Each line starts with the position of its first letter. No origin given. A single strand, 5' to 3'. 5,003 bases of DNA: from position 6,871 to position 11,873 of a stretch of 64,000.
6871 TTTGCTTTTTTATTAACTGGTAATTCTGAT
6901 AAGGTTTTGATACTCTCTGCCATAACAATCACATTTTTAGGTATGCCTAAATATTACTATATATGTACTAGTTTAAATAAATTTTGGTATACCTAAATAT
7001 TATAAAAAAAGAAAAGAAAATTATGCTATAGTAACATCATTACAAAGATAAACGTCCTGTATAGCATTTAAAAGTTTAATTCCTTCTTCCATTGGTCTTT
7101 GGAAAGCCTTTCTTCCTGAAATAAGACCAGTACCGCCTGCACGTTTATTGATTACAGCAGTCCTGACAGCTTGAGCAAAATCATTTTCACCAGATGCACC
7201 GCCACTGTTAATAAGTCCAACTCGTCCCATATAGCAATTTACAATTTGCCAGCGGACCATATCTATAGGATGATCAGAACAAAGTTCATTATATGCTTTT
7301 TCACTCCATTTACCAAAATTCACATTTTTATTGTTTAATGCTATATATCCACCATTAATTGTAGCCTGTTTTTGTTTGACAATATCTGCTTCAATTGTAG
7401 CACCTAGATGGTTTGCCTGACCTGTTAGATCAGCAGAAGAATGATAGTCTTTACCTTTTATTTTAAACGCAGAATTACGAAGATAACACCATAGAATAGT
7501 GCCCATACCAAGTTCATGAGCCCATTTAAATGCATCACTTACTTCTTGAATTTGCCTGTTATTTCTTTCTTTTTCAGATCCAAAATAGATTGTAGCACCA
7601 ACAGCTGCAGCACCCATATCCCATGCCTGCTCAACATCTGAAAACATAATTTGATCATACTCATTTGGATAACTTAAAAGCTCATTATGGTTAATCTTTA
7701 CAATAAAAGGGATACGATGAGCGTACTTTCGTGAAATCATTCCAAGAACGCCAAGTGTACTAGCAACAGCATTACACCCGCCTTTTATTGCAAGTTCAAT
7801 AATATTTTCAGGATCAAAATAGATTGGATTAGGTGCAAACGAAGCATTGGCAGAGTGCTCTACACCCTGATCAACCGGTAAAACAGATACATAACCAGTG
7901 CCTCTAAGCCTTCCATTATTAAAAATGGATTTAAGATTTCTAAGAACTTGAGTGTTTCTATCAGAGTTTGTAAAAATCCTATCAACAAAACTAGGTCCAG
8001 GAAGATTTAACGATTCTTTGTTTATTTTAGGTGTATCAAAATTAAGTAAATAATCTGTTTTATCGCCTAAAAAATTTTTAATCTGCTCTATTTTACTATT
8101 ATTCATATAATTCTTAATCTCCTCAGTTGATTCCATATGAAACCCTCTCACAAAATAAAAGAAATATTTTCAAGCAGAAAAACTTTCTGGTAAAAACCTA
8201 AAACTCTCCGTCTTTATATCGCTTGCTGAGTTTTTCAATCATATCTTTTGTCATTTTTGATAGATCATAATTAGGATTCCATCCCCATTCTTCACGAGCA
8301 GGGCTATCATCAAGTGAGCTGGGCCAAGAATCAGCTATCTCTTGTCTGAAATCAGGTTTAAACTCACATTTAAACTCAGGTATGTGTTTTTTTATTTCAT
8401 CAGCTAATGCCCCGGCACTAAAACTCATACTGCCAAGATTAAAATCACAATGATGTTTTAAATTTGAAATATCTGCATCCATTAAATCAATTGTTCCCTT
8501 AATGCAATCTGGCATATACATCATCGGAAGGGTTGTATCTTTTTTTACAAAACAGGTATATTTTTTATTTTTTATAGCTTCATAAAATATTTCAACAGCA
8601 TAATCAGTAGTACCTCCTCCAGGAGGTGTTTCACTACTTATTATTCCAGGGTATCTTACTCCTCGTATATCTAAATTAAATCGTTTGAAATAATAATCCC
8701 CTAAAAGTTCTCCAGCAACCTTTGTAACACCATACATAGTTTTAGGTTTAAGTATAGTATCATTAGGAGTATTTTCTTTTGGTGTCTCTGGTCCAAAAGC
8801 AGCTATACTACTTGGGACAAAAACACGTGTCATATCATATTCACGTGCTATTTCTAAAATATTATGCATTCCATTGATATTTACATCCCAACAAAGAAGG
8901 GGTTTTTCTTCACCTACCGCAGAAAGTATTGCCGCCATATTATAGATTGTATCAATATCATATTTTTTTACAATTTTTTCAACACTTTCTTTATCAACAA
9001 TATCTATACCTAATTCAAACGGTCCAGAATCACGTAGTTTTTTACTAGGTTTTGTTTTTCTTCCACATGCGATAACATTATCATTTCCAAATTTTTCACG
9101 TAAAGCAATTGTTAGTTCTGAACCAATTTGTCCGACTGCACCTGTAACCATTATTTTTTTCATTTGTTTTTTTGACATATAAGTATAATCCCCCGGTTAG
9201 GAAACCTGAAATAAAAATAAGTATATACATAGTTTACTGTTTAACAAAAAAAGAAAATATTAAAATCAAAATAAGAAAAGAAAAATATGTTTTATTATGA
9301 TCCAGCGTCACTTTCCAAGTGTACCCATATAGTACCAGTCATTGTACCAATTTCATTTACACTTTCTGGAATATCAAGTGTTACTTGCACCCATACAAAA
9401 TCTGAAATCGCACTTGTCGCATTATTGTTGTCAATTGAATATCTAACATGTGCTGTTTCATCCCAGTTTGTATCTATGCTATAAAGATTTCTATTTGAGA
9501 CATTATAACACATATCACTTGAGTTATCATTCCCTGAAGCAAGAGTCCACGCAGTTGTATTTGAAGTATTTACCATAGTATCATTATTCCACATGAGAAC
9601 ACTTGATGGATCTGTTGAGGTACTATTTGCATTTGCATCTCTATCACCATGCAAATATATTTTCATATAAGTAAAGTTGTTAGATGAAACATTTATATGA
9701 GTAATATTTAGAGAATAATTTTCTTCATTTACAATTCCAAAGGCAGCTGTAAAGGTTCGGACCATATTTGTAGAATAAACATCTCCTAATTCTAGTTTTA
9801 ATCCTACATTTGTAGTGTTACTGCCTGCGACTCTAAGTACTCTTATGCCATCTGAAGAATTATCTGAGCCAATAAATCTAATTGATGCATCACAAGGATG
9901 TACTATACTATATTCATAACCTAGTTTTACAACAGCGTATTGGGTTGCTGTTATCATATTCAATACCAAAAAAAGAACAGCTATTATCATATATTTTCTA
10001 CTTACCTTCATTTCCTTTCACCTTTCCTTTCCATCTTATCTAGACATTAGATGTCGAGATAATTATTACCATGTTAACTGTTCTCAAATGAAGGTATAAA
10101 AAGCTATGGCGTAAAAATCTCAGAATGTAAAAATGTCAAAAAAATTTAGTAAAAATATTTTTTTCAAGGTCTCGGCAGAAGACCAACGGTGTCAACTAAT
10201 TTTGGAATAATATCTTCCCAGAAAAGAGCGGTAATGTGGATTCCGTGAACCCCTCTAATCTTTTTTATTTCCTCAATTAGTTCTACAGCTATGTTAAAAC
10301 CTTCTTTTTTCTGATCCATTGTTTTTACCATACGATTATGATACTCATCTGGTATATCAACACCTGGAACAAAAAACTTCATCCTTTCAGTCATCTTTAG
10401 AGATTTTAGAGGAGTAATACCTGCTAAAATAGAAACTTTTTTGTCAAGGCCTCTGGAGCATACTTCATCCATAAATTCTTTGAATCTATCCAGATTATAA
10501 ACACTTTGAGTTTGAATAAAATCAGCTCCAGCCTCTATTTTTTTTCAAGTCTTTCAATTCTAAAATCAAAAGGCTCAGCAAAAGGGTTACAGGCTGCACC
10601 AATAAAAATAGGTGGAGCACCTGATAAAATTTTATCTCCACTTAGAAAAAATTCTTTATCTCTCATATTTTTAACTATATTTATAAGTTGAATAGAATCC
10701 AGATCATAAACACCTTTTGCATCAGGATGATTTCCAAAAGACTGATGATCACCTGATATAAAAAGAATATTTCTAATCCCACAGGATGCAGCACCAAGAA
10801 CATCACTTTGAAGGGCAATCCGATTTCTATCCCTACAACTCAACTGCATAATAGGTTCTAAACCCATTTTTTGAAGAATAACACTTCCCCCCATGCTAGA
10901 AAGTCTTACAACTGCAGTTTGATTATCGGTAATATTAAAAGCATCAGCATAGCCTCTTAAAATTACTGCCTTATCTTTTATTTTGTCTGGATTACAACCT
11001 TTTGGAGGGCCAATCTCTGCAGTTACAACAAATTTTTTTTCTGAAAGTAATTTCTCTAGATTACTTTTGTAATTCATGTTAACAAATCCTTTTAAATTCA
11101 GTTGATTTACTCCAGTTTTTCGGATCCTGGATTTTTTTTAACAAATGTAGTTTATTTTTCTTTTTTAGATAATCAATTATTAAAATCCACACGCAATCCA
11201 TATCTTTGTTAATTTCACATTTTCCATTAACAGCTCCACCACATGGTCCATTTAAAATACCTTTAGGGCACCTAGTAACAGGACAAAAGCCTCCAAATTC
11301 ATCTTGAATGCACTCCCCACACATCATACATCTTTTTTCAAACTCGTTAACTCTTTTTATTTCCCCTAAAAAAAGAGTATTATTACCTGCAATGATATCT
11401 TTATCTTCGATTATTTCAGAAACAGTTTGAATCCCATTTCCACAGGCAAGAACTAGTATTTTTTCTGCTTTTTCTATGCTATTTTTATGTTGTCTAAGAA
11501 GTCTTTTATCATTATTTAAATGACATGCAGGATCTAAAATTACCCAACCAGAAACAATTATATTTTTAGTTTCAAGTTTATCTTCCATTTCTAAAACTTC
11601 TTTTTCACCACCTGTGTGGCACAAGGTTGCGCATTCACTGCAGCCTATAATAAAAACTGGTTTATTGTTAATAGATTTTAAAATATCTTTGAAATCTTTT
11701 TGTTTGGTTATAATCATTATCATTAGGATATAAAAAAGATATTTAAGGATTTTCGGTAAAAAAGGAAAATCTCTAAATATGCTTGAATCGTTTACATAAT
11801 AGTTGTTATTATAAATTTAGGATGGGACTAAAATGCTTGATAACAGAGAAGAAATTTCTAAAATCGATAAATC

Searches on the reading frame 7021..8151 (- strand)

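Call 37: search_protein_families(library=pfam, proteins=[window:7021-8151:-], max_evalue=0.001)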
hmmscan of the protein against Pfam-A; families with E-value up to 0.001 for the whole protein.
window:7021-8151:- (376 aa): 1 family
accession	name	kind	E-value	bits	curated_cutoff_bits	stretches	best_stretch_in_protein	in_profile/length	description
PF01791.15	DeoC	-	1.6e-62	211.5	23.8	1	89-352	2-229/229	DeoC/LacD family aldolase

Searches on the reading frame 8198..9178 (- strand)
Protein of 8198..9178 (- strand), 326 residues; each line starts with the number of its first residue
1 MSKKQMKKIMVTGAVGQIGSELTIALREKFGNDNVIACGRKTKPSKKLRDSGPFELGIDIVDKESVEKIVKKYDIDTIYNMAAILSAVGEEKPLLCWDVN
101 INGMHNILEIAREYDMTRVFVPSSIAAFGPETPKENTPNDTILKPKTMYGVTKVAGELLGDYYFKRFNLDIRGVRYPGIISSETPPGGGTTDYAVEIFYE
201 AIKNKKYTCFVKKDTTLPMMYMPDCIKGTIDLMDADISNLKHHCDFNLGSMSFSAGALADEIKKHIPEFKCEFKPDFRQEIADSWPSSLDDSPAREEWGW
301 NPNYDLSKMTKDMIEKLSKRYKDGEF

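Call 37: search_protein_families(library=pfam, proteins=[window:8198-9178:-], max_evalue=0.001)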
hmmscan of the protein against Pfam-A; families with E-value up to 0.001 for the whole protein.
window:8198-9178:- (326 aa): 7 families
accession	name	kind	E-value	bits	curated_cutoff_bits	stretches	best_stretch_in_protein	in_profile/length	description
PF01370.27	Epimerase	-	6.4e-29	101.5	20.9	1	9-236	1-228/240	NAD dependent epimerase/dehydratase family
PF16363.11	GDP_Man_Dehyd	-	8.8e-25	88.3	27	1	10-313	1-332/332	GDP-mannose 4,6 dehydratase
PF04321.23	RmlD_sub_bind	-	2.3e-15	56.9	27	1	8-158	2-134/287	RmlD substrate binding domain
PF02719.21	Polysacc_synt_2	-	5.9e-10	39.2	20.2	1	9-124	1-128/293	Polysaccharide biosynthesis protein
PF07993.18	NAD_binding_4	-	1.5e-08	34.5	20.1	1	63-216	79-245/258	Male sterility protein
PF01073.25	3Beta_HSD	-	2.2e-08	33.9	22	1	10-137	1-129/280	3-beta hydroxysteroid dehydrogenase/isomerase family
PF13460.12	NAD_binding_10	-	5.6e-05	23.5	27.2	1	13-144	1-118/184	NAD(P)H-binding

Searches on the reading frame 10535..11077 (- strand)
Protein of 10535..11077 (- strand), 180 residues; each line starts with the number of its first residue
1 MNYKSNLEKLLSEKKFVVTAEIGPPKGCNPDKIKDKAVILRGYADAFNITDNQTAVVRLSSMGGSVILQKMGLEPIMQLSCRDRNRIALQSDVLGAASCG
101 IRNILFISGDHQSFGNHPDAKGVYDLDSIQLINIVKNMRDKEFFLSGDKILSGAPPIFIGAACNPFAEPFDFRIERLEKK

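Call 37: search_protein_families(library=pfam, proteins=[window:10535-11077:-], max_evalue=0.001)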
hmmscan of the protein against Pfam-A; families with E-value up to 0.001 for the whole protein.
window:10535-11077:- (180 aa): 1 family
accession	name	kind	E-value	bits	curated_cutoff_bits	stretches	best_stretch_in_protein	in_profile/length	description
PF02219.23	MTHFR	-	2e-14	54.1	24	1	7-137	2-135/287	Methylenetetrahydrofolate reductase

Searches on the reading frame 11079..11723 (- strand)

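Call 38: search_protein_families(library=pfam, proteins=[window:11079-11723:-], max_evalue=0.001)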
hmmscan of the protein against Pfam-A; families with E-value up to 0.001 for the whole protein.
window:11079-11723:- (214 aa): 1 family
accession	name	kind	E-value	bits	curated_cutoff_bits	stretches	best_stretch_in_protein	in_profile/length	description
PF12225.13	DUF5981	-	6.9e-33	112.6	23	1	112-205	2-95/95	Methylene-tetrahydrofolate reductase C terminal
